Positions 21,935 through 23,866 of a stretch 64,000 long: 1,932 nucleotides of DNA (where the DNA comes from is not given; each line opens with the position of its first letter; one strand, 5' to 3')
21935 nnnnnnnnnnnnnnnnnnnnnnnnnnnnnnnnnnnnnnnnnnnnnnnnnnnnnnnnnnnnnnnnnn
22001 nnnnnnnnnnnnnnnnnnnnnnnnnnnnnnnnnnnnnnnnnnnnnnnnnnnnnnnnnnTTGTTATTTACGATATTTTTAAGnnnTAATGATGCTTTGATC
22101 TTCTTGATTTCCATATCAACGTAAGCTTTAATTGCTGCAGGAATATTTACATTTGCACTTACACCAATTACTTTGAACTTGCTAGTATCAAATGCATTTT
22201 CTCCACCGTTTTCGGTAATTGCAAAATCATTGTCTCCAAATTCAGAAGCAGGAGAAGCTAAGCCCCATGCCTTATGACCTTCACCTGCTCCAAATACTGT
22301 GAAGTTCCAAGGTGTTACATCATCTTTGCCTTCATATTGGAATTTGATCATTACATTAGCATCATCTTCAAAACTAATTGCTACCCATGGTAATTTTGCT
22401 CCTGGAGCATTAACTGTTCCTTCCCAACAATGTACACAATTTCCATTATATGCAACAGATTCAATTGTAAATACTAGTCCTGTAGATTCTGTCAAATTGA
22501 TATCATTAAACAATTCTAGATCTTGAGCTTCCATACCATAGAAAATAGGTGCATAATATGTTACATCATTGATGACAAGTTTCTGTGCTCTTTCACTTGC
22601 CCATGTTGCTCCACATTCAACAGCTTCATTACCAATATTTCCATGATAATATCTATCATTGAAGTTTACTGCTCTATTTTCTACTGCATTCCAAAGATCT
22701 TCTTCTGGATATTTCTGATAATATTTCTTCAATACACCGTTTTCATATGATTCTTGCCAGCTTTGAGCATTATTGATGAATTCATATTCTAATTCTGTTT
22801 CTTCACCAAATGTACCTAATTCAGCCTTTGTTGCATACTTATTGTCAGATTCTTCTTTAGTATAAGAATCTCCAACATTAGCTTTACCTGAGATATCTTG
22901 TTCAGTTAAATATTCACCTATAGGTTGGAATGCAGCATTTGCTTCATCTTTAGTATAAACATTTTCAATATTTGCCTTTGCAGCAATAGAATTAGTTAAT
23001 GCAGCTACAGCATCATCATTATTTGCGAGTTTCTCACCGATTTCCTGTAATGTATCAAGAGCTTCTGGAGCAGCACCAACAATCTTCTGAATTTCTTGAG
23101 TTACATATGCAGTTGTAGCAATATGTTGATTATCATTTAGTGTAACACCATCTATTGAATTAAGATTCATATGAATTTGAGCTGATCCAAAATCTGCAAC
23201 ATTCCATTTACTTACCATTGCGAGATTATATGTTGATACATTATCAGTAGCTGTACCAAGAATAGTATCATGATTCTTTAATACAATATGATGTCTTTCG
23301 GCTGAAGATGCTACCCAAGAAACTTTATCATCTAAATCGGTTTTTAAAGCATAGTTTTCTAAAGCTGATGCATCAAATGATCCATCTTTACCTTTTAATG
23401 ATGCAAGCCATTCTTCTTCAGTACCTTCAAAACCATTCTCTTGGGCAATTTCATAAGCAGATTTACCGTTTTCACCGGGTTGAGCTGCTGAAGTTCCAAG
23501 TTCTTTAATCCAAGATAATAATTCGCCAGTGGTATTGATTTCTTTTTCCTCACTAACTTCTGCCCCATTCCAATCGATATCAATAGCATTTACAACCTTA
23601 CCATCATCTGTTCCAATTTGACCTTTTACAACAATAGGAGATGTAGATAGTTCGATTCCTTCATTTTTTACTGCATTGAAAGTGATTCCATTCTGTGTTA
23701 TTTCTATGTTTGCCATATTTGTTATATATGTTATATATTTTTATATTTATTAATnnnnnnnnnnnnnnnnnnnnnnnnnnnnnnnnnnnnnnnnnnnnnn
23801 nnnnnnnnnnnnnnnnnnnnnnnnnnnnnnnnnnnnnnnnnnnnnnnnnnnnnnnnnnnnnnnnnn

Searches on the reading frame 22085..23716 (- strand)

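Call 11: search_protein_families(library=phrogs, proteins=[window:22085-23716:-], max_evalue=0.001)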
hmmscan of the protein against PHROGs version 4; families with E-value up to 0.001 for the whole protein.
window:22085-23716:- (544 aa): 25 families
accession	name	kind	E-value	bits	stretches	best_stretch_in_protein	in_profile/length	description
phrog_7032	-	tail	7e-14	51.9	1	195-304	272-380/866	tail fiber protein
phrog_22483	-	unknown function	5.6e-13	49.7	1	77-138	28-82/306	-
phrog_23820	-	tail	1.4e-12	49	1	177-280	77-181/221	tail fiber protein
phrog_2631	-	tail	1.5e-11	44.6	1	195-255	367-427/644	tail fiber protein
phrog_25979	-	unknown function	6.2e-11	42.7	1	77-175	219-315/521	-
phrog_19976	-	tail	9.6e-10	39.3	1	67-113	92-138/256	tail assembly protein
phrog_31410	-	unknown function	7.1e-09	35.2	1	128-203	257-332/955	-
phrog_454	-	tail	4.3e-08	32.7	1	196-247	382-433/1376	tail fiber protein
phrog_15437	-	tail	4.7e-08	33.1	1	81-113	104-136/656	tail fiber protein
phrog_4757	-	unknown function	8.6e-08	32.8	1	199-271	92-151/359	-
phrog_8713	-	tail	1e-07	32.3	1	198-255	419-476/509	tail fiber protein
phrog_14726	-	tail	1.2e-07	31.9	1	83-117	123-157/537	tail fiber protein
phrog_18185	-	tail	2.4e-07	31.6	1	200-254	241-295/399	tail fiber protein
phrog_15433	-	tail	2.7e-07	30.4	1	76-111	44-78/798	tail sheath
phrog_13286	-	tail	6e-07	29.2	1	77-113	63-99/662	tail protein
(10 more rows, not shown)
